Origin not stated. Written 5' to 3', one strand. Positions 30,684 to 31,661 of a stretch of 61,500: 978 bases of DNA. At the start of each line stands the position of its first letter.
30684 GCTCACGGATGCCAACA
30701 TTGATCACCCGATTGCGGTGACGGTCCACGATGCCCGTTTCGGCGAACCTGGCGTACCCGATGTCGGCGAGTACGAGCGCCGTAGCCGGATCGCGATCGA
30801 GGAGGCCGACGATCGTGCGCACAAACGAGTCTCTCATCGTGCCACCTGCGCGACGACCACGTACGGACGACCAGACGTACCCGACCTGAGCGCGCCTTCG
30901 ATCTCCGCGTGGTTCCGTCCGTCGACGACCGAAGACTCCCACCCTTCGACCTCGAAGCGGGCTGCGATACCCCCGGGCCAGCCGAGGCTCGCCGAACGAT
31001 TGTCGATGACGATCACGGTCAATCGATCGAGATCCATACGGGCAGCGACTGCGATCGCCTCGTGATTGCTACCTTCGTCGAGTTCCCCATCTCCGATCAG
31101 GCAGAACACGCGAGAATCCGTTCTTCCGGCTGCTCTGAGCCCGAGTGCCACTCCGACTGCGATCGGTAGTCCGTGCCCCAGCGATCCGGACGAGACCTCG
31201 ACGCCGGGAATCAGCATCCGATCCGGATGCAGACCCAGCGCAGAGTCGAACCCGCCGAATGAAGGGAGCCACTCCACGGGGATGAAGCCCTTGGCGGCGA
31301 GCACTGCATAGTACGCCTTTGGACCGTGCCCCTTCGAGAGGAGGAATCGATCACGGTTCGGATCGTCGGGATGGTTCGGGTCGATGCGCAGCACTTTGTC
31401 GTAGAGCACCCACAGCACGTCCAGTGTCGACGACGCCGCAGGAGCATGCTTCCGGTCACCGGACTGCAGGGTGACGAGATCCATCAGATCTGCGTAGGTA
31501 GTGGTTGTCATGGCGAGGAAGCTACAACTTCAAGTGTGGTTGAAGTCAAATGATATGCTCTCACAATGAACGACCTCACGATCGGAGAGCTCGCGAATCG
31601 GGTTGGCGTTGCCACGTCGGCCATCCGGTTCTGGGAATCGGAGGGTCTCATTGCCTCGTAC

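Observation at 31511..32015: SoxR appears to directly control a split transketolase-like ThDP enzyme pair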

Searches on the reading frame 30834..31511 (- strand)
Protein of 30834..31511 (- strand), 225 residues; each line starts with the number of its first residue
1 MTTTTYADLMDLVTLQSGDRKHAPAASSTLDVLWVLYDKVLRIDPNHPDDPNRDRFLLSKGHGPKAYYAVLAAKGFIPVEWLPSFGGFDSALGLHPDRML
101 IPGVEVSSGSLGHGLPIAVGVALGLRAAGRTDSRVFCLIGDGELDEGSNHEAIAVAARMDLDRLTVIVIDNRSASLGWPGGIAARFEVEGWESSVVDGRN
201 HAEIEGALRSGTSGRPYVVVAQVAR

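Call 3: search_protein_families(library=pfam, proteins=[window:30834-31511:-], max_evalue=0.001)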
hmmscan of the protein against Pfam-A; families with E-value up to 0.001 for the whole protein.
window:30834-31511:- (225 aa): 3 families
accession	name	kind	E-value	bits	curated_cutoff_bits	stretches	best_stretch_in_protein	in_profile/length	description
PF00456.26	Transketolase_N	-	8.4e-30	104.3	22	1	16-212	18-230/334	Transketolase, thiamine diphosphate binding domain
PF02775.26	TPP_enzyme_C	-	7.3e-09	36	21.9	1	107-173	26-84/151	Thiamine pyrophosphate enzyme, C-terminal TPP binding domain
PF13292.11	DXP_synthase_N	-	0.00011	22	21.2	1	114-176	116-176/274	1-deoxy-D-xylulose-5-phosphate synthase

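Call 5: search_protein_families(library=ncbifam, proteins=[window:30834-31511:-], max_evalue=0.001)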
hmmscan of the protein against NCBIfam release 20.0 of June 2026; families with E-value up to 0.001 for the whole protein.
window:30834-31511:- (225 aa): 13 families
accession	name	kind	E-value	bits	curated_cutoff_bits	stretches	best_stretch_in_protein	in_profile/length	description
NF004559.0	PRK05899.2-5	equivalog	1.5e-44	152.3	488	1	21-223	39-247/627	transketolase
NF004556.0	PRK05899.2-2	equivalog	1.1e-31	109.9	575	1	20-222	37-243/639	transketolase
TIGR00232.1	tktlase_bact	equivalog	2.3e-30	105.6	682.25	1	19-210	19-226/654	transketolase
NF004558.0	PRK05899.2-4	equivalog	9.7e-25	87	788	1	20-171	23-182/651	transketolase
NF005485.1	PRK07092.1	equivalog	5.1e-08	32.2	493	1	107-180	394-460/523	benzoylformate decarboxylase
TIGR00759.1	aceE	equivalog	4.5e-06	24.9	859.9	1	130-170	216-256/885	pyruvate dehydrogenase (acetyl-transferring), homodimeric type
TIGR03182.1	PDH_E1_alph_y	equivalog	8e-06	25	393.85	1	109-177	110-175/315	pyruvate dehydrogenase (acetyl-transferring) E1 component subunit alpha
TIGR03181.1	PDH_E1_alph_x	equivalog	8.6e-06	24.9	411.35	1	111-171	124-181/341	pyruvate dehydrogenase (acetyl-transferring) E1 component subunit alpha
NF009122.0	PRK12474.1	subfamily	0.00021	20.2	835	1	105-175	385-447/518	hypothetical protein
NF004772.0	PRK06112.1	subfamily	0.00031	19.2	673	1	110-172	438-492/578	acetolactate synthase catalytic subunit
NF004813.0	PRK06163.1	equivalog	0.00035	20.3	240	1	109-171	57-112/202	hypothetical protein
TIGR03186.1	AKGDH_not_PDH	exception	0.00042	18.7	1408.3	1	131-170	217-256/889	alpha-ketoglutarate dehydrogenase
NF006016.1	PRK08155.1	equivalog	0.00069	18.2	870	1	109-175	409-467/554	acetolactate synthase large subunit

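Call 8: find_related_loci(query=window:30834-31511:-, collection=genome_contigs, flank=4000)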
Query window:30834-31511:- (225 aa) in genome_contigs; peptide patterns used: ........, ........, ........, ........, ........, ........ (x = any residue, [..] = any of these).
502 stretches matched a pattern; 319 encode a relative of the query (tblastn E <= 1e-3); the best 80 are kept; 80 distinct loci.
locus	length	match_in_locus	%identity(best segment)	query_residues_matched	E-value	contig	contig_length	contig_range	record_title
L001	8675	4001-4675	99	1-225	3e-147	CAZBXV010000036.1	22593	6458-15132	MAG TPA_asm: uncultured Acidimicrobiia bacterium isolate SRP214966_co1_475 genome assembly, contig: NODE_3332_length_225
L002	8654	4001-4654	71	6-223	2e-99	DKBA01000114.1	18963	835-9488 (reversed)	MAG TPA_asm: Acidimicrobiia bacterium UBA6912 UBA6912_contig_13004, whole genome shotgun sequence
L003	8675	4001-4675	68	1-225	2e-98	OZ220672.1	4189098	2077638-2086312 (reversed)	MAG: Dehalococcoidia bacterium isolate 155f1a69-6e9e-45b9-9f90-cb8b40f06a4f genome assembly, chromosome: 1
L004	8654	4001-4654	70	6-223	4e-96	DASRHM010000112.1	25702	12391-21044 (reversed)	MAG TPA_asm: Dehalococcoidia bacterium isolate SMAG_U10084 k141_314857, whole genome shotgun sequence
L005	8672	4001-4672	66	2-225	7e-96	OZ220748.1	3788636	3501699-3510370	MAG: Dehalococcoidia bacterium isolate 6c7b36c8-b3ab-4b4c-a352-7e98d29eb5d7 genome assembly, chromosome: 1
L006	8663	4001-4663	68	5-225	1e-95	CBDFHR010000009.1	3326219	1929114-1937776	MAG: Dehalococcoidia bacterium isolate d69144cb-8fdf-44db-909b-5cac20385fca genome assembly, contig: contig_9, whole gen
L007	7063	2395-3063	66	1-223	4e-95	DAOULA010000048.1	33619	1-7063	MAG TPA_asm: Dehalococcoidia bacterium isolate S8_375 122036, whole genome shotgun sequence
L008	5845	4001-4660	69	3-223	4e-95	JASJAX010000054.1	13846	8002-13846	MAG: Acidimicrobiia bacterium isolate MO_035.B30 MO_035.c_608, whole genome shotgun sequence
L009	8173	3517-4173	68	8-225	5e-94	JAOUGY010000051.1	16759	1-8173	MAG: Acidimicrobiia bacterium isolate 4_1_May_SF_Bin47 4_1_May_SF_Bin47_scaffold_1317_c1, whole genome shotgun sequence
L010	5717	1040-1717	65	1-223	1e-93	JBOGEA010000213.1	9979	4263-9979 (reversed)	MAG: Egibacteraceae bacterium isolate SE1492_metabat2.bin.13 NODE_666_length_9979_cov_2.987921, whole genome shotgun seq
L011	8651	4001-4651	69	6-223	2e-93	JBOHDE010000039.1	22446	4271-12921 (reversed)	MAG: Nocardioidaceae bacterium isolate SD8023_metabat2.bin.27 NODE_102_length_22446_cov_10.573637, whole genome shotgun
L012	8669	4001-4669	67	3-225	6e-93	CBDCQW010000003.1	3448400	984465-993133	MAG: Dehalococcoidia bacterium isolate 156317b5-1015-4f7b-970c-a7c120c590d5 genome assembly, contig: contig_3, whole gen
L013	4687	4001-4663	66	3-223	2e-92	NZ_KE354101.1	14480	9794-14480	Streptomyces afghaniensis 772 STAFG_scaffold1354, whole genome shotgun sequence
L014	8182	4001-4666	65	2-223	5e-92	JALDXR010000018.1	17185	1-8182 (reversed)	MAG: Nocardioidaceae bacterium isolate MCT-CON-09 NODE_390_length_17185_cov_4.673672, whole genome shotgun sequence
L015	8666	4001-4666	67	5-225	1e-91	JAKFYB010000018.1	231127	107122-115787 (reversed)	MAG: Dehalococcoidia bacterium isolate ND5_Bin_30 ND5_0000022, whole genome shotgun sequence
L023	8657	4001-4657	65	5-223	2e-90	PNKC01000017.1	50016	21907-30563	MAG: Anaerolinea sp. isolate PR.017 PR_1000231_50016, whole genome shotgun sequence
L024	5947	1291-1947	67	3-223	8e-90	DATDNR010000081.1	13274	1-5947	MAG TPA_asm: Marmoricola sp. isolate SMAG_U442 k141_1522248, whole genome shotgun sequence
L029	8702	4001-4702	63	1-223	4e-89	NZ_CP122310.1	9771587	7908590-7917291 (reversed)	Streptomyces sp. SYP-A7185 chromosome, complete genome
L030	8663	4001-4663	64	4-225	2e-88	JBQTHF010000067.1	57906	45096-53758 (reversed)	MAG: Actinokineospora sp. isolate SAR301 c_000000333264, whole genome shotgun sequence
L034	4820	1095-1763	61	1-223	1e-87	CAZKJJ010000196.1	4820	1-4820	MAG TPA_asm: uncultured Acidimicrobiia bacterium isolate SRP321284_co1_79 genome assembly, contig: NODE_26397_length_482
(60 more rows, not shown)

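Call 13: search_solved_structures(query=window:30834-31511:-, max_evalue=0.001, show_alignments=2)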
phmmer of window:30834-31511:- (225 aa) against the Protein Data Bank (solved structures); distinct sequences matched with E-value up to 0.001: 43.
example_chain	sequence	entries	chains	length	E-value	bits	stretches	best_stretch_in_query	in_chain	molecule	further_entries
6yak_AAA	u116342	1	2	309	2.7e-39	138.7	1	21-211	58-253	N-terminal component of the split chain transketolase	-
2e6k_A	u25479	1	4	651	4.2e-25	92.3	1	30-203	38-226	Transketolase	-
7wrr_A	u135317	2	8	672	4.4e-25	92.2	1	30-203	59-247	Transketolase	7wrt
3ooy_A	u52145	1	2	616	1.8e-24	90.3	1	20-220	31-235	Transketolase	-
3mos_A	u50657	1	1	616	1.8e-24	90.3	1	20-220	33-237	Transketolase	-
4kxu_A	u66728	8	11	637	1.8e-24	90.2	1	20-220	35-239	Transketolase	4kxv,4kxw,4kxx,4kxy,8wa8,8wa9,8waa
6rjb_A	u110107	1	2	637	1.8e-24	90.2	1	20-220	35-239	Transketolase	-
6ha3_A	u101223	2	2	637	4.8e-24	88.8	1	20-220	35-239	Transketolase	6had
3kom_A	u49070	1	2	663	2.2e-23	86.7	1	26-213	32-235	Transketolase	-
5nd5_A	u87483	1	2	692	6.9e-23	85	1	32-206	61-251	Transketolase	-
5nd6_A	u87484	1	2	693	6.9e-23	85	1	32-206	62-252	Transketolase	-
8r3o_A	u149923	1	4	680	9.2e-23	84.6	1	14-221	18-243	Transketolase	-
3uk1_A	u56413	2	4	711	1.5e-22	83.9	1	16-217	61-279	Transketolase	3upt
8cip_A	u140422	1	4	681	3.3e-22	82.8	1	26-212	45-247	Transketolase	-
3l84_A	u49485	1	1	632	3.4e-22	82.8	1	15-222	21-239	Transketolase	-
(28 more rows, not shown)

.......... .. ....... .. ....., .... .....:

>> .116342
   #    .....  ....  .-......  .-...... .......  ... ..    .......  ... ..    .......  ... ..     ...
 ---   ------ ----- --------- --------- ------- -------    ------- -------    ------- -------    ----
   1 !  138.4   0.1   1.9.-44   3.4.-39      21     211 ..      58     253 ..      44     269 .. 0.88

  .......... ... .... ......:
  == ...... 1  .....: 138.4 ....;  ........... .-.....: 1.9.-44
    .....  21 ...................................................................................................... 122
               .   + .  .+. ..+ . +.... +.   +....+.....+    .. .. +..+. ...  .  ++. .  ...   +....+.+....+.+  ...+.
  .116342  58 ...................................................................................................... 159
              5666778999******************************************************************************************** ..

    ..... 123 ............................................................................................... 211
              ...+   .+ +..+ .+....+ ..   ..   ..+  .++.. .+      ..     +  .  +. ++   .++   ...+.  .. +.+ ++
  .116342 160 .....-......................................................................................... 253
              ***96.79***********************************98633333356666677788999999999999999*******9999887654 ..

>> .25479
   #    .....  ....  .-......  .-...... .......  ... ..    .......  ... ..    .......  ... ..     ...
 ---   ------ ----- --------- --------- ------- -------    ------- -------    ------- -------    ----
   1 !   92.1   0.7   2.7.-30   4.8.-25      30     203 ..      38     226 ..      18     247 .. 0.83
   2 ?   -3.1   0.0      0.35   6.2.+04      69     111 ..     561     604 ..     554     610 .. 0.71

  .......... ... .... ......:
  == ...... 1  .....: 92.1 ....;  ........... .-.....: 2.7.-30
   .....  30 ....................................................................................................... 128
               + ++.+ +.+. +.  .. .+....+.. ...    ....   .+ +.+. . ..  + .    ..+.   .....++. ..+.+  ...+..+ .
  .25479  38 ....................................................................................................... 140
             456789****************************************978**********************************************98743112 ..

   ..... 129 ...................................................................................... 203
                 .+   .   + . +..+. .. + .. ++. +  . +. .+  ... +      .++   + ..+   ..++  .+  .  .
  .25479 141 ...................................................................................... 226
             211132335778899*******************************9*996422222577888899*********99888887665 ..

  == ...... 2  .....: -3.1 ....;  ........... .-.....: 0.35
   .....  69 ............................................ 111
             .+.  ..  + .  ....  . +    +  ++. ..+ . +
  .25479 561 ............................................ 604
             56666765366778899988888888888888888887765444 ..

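Call 26: find_homologous_proteins(query=window:30834-31511:-, max_evalue=1e-10)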
Query window:30834-31511:- (225 aa): 8000 proteins with E <= 1e-10 among 8000 candidates; the best 120 are listed.
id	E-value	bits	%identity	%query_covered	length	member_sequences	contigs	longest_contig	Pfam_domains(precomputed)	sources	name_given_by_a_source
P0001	9.9e-143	492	98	100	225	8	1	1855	PF02775.27,PF00456.27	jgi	-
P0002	5.4e-102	359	72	97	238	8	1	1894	PF02775.27,PF00456.27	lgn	-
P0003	2.7e-98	346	72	97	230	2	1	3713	PF02775.27,PF00456.27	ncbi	-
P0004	1.1e-97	344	69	100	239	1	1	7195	PF02775.27,PF00456.27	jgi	jgi:transketolase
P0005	1.4e-97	344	71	97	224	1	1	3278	PF02775.27,PF00456.27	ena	-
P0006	1.6e-97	344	69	97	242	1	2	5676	PF02775.27,PF00456.27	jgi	jgi:transketolase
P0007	2.5e-97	343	70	97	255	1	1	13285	PF00456.27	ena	-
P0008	3.4e-97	343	70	98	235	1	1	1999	PF02775.27,PF00456.27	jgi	-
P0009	3.8e-97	343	72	99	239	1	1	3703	PF02775.27,PF00456.27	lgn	-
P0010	4.8e-97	342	68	100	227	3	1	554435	PF02775.27,PF00456.27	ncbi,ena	-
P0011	6.9e-97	342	69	99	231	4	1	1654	PF00456.27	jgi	-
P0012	7.7e-97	342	71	99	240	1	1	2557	PF00456.27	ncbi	-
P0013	1.3e-96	341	70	97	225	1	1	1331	PF02775.27,PF00456.27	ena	-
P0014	1.4e-96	341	69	97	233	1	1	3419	PF02775.27,PF00456.27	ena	-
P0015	1.5e-96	341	70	99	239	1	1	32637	PF02775.27,PF00456.27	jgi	jgi:transketolase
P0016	2.0e-96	340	68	100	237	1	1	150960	PF02775.27,PF00456.27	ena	-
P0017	2.2e-96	340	71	97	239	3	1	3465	PF02775.27,PF00456.27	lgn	-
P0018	2.3e-96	340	68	97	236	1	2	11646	PF02775.27,PF00456.27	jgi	jgi:transketolase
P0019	3.6e-96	340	69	100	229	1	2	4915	PF02775.27,PF00456.27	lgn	-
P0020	3.9e-96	339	70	98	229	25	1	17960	PF02775.27,PF00456.27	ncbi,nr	ncbi:MAG: thiamine pyrophosphate-dependent enzyme [Chloroflexi bacterium]|nr:thiamine pyrophosphate-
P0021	4.5e-96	339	69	96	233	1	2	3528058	PF02775.27,PF13292.12,PF00456.27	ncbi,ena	-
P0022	5.7e-96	339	69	99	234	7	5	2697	PF02775.27,PF00456.27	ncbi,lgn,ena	-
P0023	5.8e-96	339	70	100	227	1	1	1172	PF02775.27,PF00456.27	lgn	-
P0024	6.7e-96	339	68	98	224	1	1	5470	PF02775.27,PF00456.27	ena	-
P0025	1.0e-95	338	70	98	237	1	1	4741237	PF02775.27,PF00456.27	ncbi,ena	-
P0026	1.1e-95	338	70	97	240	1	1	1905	PF00456.27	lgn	-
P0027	1.3e-95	338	70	97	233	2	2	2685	PF02775.27,PF00456.27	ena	-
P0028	1.4e-95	338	69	98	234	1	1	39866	PF02775.27,PF00456.27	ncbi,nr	ncbi:MAG: transketolase [bacterium]|nr:transketolase [bacterium]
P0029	1.4e-95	338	69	99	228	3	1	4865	PF00456.27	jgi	jgi:transketolase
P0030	2.2e-95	337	67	98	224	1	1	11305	PF02775.27,PF00456.27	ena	-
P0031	2.6e-95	337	69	99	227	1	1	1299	PF02775.27,PF00456.27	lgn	-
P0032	2.7e-95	337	69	99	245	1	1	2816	PF02775.27,PF00456.27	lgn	-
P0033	2.8e-95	337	68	98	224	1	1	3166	PF02775.27,PF00456.27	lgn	-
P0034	3.0e-95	337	68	100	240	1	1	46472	PF02775.27,PF00456.27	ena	-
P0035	3.1e-95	337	69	98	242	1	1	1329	PF02775.27,PF13292.12,PF00456.27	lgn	-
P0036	3.9e-95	336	69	97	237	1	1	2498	PF02775.27,PF00456.27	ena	-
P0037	4.2e-95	336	69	97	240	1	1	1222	PF02775.27,PF00456.27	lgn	-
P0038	4.4e-95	336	68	99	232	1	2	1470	PF00456.27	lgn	-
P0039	4.9e-95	336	69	99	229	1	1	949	PF02775.27,PF00456.27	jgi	jgi:transketolase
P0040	7.1e-95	335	69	97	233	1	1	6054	PF02775.27,PF00456.27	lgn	-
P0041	7.4e-95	335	71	97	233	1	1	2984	PF02775.27,PF00456.27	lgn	-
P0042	7.5e-95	335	68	99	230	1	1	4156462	PF02775.27,PF00456.27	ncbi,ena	-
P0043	7.7e-95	335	70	97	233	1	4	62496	PF02775.27,PF00456.27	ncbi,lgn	-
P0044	7.9e-95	335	68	97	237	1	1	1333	PF02775.27,PF00456.27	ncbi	-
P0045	8.7e-95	335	68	99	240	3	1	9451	PF02775.27,PF00456.27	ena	-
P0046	9.2e-95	335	68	100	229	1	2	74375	PF02775.27,PF00456.27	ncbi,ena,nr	ncbi:MAG: thiamine pyrophosphate-dependent enzyme [Chloroflexota bacterium]|nr:thiamine pyrophosphat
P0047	1.3e-94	334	68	97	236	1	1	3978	PF02775.27,PF00456.27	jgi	jgi:transketolase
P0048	1.7e-94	334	70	97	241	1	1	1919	PF02775.27,PF00456.27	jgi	jgi:transketolase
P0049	2.0e-94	334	69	99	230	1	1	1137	PF02775.27,PF13292.12,PF00456.27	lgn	-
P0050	2.1e-94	334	67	98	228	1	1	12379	PF02775.27,PF00456.27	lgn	-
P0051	2.7e-94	333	67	98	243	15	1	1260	PF02775.27,PF00456.27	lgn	-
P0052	2.8e-94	333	70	98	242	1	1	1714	PF02775.27,PF00456.27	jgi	jgi:transketolase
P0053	2.9e-94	333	67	100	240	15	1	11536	PF02775.27,PF00456.27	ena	-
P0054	3.1e-94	333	68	100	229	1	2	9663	PF02775.27,PF13292.12,PF00456.27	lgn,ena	-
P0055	3.2e-94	333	67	100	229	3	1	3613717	PF00456.27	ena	-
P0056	3.3e-94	333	68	97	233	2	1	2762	PF00456.27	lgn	-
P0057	3.5e-94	333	68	97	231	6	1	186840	PF02775.27,PF00456.27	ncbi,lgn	ncbi:thiamine pyrophosphate-dependent enzyme [Actinopolymorpha pittospori]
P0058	3.5e-94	333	68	97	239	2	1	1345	PF00456.27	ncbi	-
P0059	3.6e-94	333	68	100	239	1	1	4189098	PF02775.27,PF00456.27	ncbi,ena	-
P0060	3.8e-94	333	72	97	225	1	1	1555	PF00456.27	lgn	-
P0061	4.0e-94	333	68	97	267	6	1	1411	PF00456.27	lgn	-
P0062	4.1e-94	333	69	99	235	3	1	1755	PF02775.27,PF00456.27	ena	-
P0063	4.2e-94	333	68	100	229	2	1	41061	PF02775.27,PF00456.27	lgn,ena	-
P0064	5.0e-94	333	68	98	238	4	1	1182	PF02775.27,PF00456.27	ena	-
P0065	5.2e-94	332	69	97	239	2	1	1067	PF02775.27,PF00456.27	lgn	-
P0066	5.3e-94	332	67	100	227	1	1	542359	PF02775.27,PF00456.27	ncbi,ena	-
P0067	5.3e-94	332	70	97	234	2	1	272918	PF02775.27,PF00456.27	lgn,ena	-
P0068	5.8e-94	332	68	99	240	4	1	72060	PF02775.27,PF00456.27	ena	-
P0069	6.5e-94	332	70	97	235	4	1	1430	PF02775.27,PF00456.27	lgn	-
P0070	7.4e-94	332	68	99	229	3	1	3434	PF00456.27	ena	-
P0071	7.7e-94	332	70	97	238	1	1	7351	PF02775.27,PF00456.27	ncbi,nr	ncbi:MAG: thiamine pyrophosphate-dependent enzyme [Chloroflexota bacterium]|nr:thiamine pyrophosphat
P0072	7.7e-94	332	69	97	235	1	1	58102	PF00456.27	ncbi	ncbi:transketolase [Streptomyces sp. NPDC004752]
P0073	7.8e-94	332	68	99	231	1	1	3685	PF02775.27,PF00456.27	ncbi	-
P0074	9.7e-94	332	68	98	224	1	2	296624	PF02775.27,PF00456.27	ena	-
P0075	9.8e-94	332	69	95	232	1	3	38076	PF02775.27,PF00456.27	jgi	jgi:transketolase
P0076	1.0e-93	332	67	99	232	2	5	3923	PF02775.27,PF00456.27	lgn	-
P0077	1.1e-93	331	72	97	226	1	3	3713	PF00456.27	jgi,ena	-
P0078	1.2e-93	331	67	98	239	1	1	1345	PF02775.27,PF00456.27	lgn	-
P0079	1.2e-93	331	67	97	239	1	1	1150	PF02775.27,PF00456.27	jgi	jgi:transketolase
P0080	1.4e-93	331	68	99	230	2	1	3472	PF02775.27,PF00456.27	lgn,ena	-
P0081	1.4e-93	331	69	97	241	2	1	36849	PF02775.27,PF00456.27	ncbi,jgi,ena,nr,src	ncbi:MAG TPA: thiamine pyrophosphate-dependent enzyme [Dehalococcoidia bacterium]|nr:thiamine pyroph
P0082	1.5e-93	331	68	97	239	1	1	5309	PF00456.27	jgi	-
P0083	1.5e-93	331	68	99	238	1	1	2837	PF02775.27,PF13292.12,PF00456.27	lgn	-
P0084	1.6e-93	331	67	98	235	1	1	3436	PF02775.27,PF00456.27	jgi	-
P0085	1.6e-93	331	67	98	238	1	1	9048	PF02775.27,PF00456.27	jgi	jgi:transketolase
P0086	1.6e-93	331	69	98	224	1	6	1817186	PF02775.27,PF00456.27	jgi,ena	jgi:transketolase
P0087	1.6e-93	331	70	99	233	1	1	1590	PF02775.27,PF00456.27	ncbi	-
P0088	1.7e-93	331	68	97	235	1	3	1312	PF02775.27,PF13292.12,PF00456.27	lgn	-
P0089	1.9e-93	331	67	98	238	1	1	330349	PF02775.27,PF00456.27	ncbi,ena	-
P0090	1.9e-93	331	69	97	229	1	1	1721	PF02775.27,PF00456.27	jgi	jgi:transketolase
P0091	2.0e-93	331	68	98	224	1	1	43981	PF02775.27,PF00456.27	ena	-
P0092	2.0e-93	331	68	98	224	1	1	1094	PF02775.27,PF00456.27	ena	-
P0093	2.1e-93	331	70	97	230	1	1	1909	PF00456.27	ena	-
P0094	2.4e-93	330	69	94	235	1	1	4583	PF02775.27,PF00456.27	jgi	-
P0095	2.5e-93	330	68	99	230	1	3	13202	PF02775.27,PF00456.27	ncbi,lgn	-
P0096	2.6e-93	330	67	99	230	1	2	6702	PF00456.27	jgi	jgi:transketolase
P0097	2.7e-93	330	69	99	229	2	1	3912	PF00456.27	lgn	-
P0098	2.8e-93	330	68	98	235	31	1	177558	PF00456.27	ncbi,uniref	ncbi:transketolase [Streptomyces sp. NPDC006134]|uniref:transketolase n=1 Tax=Streptomyces sp. NPDC0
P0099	2.9e-93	330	67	96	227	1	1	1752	PF02775.27,PF00456.27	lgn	-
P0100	3.0e-93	330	67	100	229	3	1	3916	PF00456.27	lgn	-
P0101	3.1e-93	330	65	100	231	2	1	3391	PF02775.27,PF00456.27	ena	-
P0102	3.1e-93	330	69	97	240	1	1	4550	PF02775.27,PF00456.27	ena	-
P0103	3.1e-93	330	69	98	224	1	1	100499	PF02775.27,PF00456.27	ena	-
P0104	3.4e-93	330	68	99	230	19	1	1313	PF02775.27,PF00456.27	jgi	-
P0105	3.6e-93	330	68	99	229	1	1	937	PF02775.27,PF00456.27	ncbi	-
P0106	3.6e-93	330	68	98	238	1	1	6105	PF02775.27,PF00456.27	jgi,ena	-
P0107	3.8e-93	330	67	98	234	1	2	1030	PF02775.27,PF00456.27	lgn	-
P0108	4.0e-93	330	68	99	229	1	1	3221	PF00456.27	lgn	-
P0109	4.1e-93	330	69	98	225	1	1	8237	PF02775.27,PF00456.27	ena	-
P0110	4.4e-93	329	69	98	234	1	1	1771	PF00456.27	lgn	-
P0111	4.4e-93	329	69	99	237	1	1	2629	PF02775.27,PF00456.27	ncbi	ncbi:MAG: thiamine pyrophosphate-dependent enzyme [Nocardioidaceae bacterium]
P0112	4.5e-93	329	69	96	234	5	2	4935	PF02775.27,PF00456.27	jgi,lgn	-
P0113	4.5e-93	329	66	100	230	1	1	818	PF00456.27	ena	-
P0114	4.6e-93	329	68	97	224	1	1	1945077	PF02775.27,PF00456.27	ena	-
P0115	4.6e-93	329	69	97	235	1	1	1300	PF02775.27,PF00456.27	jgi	jgi:transketolase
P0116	4.6e-93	329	68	97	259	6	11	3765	PF00456.27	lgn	-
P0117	4.8e-93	329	66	100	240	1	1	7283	PF02775.27,PF00456.27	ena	-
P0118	4.9e-93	329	65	99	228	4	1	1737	PF02775.27,PF00456.27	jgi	jgi:transketolase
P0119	5.3e-93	329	71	97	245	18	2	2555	PF02775.27,PF00456.27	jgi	jgi:transketolase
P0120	5.3e-93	329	71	96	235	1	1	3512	PF00456.27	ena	-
